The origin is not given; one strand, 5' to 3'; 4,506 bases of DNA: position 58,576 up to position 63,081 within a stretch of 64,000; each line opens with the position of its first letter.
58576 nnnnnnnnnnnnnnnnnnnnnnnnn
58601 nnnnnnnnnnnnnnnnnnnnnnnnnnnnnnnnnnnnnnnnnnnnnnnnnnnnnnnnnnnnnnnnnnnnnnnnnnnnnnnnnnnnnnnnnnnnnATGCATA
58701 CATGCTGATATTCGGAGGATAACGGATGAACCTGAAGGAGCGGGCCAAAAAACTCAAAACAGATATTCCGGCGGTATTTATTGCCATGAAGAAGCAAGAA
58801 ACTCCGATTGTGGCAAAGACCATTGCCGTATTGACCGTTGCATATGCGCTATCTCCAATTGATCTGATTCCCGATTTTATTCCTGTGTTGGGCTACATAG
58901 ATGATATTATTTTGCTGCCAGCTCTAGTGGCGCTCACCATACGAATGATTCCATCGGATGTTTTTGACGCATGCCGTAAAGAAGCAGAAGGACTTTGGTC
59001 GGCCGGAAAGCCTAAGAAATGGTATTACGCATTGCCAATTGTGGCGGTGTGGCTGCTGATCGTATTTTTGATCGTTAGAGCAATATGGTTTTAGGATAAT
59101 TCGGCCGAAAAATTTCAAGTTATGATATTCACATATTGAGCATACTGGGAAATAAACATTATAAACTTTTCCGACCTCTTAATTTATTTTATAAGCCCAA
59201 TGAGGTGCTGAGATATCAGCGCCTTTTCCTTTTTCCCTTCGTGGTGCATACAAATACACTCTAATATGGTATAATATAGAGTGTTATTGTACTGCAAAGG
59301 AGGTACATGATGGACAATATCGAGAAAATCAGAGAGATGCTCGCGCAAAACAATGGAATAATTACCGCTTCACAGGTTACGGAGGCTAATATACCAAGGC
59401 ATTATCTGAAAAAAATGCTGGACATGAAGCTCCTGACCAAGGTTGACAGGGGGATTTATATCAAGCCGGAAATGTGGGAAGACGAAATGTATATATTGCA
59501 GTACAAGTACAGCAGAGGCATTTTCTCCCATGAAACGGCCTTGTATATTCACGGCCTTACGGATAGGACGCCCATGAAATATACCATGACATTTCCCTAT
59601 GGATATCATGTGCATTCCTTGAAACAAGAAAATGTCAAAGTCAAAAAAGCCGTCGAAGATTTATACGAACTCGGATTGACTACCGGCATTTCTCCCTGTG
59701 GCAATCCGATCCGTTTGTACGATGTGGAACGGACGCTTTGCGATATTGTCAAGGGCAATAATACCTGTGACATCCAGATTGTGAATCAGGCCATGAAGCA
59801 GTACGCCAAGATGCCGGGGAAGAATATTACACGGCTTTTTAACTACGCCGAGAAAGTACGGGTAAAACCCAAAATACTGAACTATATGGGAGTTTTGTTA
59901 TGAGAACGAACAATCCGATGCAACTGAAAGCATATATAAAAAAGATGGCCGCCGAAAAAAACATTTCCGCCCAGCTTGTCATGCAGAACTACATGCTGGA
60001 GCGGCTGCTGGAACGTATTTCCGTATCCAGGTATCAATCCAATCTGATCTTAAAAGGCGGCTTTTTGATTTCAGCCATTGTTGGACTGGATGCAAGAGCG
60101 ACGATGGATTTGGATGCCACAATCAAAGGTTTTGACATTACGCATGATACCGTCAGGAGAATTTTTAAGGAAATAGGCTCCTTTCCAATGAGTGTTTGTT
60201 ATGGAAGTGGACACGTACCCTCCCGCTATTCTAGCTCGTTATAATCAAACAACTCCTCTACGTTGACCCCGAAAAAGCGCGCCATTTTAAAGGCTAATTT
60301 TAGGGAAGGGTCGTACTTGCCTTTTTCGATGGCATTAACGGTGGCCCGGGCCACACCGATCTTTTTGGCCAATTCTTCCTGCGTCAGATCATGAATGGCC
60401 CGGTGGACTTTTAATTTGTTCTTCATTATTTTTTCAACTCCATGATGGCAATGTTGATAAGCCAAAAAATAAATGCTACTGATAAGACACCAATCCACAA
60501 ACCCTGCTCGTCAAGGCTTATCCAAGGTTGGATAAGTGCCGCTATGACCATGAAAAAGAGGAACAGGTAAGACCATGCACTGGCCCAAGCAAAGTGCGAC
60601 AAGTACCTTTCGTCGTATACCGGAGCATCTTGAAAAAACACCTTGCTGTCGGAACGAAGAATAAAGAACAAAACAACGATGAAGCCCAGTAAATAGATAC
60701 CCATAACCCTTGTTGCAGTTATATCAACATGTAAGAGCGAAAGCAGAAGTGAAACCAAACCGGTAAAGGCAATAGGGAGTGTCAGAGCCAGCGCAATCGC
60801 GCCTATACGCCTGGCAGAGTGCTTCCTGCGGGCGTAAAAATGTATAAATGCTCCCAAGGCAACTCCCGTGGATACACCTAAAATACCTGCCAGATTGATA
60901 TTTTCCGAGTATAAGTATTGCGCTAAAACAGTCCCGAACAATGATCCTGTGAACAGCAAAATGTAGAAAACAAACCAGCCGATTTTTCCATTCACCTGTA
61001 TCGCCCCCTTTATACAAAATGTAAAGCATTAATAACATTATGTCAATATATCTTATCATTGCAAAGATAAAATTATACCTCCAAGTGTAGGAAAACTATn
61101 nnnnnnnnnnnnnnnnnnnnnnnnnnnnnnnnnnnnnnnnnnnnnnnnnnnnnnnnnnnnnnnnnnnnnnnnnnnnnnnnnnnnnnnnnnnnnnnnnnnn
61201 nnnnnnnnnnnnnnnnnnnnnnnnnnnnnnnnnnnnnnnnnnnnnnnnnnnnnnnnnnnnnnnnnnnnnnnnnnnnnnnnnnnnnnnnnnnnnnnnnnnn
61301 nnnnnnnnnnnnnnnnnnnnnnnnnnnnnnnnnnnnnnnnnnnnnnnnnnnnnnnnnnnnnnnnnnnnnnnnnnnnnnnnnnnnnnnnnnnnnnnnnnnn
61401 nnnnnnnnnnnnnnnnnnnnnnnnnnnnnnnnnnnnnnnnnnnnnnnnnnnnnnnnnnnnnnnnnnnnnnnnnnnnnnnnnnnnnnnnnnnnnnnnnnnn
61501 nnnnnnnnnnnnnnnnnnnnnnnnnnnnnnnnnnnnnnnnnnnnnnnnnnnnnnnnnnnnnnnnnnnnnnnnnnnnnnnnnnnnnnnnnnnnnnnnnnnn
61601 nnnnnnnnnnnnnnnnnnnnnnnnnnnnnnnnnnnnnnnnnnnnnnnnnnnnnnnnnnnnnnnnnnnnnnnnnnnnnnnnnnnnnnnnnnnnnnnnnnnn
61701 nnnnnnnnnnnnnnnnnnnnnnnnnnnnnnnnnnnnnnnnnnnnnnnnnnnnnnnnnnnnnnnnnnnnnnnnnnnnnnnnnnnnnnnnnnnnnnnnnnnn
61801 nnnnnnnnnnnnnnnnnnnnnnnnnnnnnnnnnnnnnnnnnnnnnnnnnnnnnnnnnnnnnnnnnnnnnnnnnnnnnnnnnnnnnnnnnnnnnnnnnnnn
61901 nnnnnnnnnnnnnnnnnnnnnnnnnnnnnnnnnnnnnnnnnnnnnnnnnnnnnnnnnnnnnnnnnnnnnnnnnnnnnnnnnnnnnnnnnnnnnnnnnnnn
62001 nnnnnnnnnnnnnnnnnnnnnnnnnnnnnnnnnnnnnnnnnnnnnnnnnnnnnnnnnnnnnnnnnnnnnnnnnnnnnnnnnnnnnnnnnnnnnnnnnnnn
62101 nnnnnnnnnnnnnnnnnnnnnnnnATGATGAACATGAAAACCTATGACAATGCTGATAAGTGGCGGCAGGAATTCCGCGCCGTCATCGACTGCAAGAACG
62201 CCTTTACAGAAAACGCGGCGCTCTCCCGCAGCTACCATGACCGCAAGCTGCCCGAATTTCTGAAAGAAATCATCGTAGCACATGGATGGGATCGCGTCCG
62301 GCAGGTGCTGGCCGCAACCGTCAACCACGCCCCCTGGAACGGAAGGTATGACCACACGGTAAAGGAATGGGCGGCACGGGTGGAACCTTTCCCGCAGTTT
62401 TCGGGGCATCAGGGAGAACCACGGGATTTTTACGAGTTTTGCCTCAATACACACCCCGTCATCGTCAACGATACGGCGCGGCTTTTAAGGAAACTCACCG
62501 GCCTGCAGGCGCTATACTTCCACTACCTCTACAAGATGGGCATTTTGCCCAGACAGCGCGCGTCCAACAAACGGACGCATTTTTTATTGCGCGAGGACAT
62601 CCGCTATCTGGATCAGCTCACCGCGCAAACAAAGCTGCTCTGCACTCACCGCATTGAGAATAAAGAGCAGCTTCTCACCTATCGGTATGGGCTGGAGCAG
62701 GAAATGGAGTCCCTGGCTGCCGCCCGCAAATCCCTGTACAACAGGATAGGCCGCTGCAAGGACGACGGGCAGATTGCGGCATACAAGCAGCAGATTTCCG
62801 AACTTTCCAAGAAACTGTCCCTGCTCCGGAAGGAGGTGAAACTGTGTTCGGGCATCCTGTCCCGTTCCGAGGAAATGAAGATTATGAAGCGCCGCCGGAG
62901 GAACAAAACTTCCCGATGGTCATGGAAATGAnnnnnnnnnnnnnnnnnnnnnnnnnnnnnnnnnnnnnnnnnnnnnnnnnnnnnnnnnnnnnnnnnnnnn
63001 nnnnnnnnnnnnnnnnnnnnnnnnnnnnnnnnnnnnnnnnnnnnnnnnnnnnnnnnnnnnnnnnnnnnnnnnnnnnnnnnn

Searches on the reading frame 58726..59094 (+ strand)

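Call 11: search_protein_families(library=pfam, proteins=[window:58726-59094:+], max_evalue=0.01)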
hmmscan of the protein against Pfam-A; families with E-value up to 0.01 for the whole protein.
window:58726-59094:+ (122 aa): 1 family
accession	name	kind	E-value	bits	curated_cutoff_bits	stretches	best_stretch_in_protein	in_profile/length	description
PF06803.17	DUF1232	-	5.8e-15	55.2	23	1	30-65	1-36/37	Protein of unknown function (DUF1232)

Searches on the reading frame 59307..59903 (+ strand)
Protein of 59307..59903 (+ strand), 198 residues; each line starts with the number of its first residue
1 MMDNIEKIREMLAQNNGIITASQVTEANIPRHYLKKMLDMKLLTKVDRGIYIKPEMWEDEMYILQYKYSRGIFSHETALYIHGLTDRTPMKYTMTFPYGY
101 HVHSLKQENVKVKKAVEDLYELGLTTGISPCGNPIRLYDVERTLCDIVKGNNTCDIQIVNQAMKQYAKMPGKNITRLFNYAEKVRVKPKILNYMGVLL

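Call 11: search_protein_families(library=pfam, proteins=[window:59307-59903:+], max_evalue=0.01)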
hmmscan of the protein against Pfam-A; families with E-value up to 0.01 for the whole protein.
window:59307-59903:+ (198 aa): 1 family
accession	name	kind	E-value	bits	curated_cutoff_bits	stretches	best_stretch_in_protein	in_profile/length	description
PF13338.12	AbiEi_4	-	7.2e-07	29.7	25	1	7-51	2-46/49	Transcriptional regulator, AbiEi antitoxin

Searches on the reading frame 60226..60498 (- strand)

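Call 11: search_protein_families(library=pfam, proteins=[window:60226-60498:-], max_evalue=0.01)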
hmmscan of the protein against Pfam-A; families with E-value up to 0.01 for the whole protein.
window:60226-60498:- (90 aa): 8 families
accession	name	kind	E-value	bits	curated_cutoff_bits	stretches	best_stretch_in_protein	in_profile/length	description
PF01381.28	HTH_3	-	7.2e-17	61.6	23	1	36-83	8-55/55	Helix-turn-helix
PF13443.12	HTH_26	-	1e-07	32.5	22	1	28-87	1-61/63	Cro/C1-type HTH DNA-binding domain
PF13560.12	HTH_31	-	1.7e-07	31.9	27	1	29-82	6-60/64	Helix-turn-helix domain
PF12844.13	HTH_19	-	1.6e-06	28.4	30.2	1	31-85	6-60/64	Helix-turn-helix domain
PF13744.12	HTH_37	-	0.00095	19.4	27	1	36-63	30-57/80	Helix-turn-helix domain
PF04545.22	Sigma70_r4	-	0.0015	18.5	24.1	1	35-59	18-42/50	Sigma-70, region 4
PF13545.12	HTH_Crp_2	-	0.0037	17.6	27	1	36-56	21-41/70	Crp-like helix-turn-helix domain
PF13412.12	HTH_24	-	0.0073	16.3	21.9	1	38-56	18-36/48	Winged helix-turn-helix DNA-binding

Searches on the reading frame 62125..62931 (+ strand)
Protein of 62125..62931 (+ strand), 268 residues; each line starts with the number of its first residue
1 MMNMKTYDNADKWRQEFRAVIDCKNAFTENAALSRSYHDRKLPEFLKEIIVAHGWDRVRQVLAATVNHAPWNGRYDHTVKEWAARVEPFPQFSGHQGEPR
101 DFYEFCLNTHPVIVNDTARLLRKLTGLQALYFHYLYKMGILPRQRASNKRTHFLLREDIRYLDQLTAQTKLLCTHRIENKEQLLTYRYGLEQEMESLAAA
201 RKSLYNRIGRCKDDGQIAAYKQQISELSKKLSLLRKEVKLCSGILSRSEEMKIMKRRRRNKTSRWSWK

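Call 11: search_protein_families(library=pfam, proteins=[window:62125-62931:+], max_evalue=0.01)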
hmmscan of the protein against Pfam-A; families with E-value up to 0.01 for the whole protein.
window:62125-62931:+ (268 aa): 3 families
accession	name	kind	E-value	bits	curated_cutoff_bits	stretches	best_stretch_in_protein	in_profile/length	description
PF12960.12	DUF3849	-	2.9e-19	69.7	25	1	5-116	10-113/123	Protein of unknown function (DUF3849)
PF02403.27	Seryl_tRNA_N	-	0.0013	19.3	28.2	1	184-239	35-91/108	Seryl-tRNA synthetase N-terminal domain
PF14662.11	KASH_CCD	-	0.0046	17.4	43.3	1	160-255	63-156/191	Coiled-coil region of CCDC155 or KASH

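Call 13: find_encoding_contigs(protein=window:62125-62931:+, flank=10000, max_places=10)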
Protein window:62125-62931:+ (268 aa): no gene with exactly this product is on record in the collection.
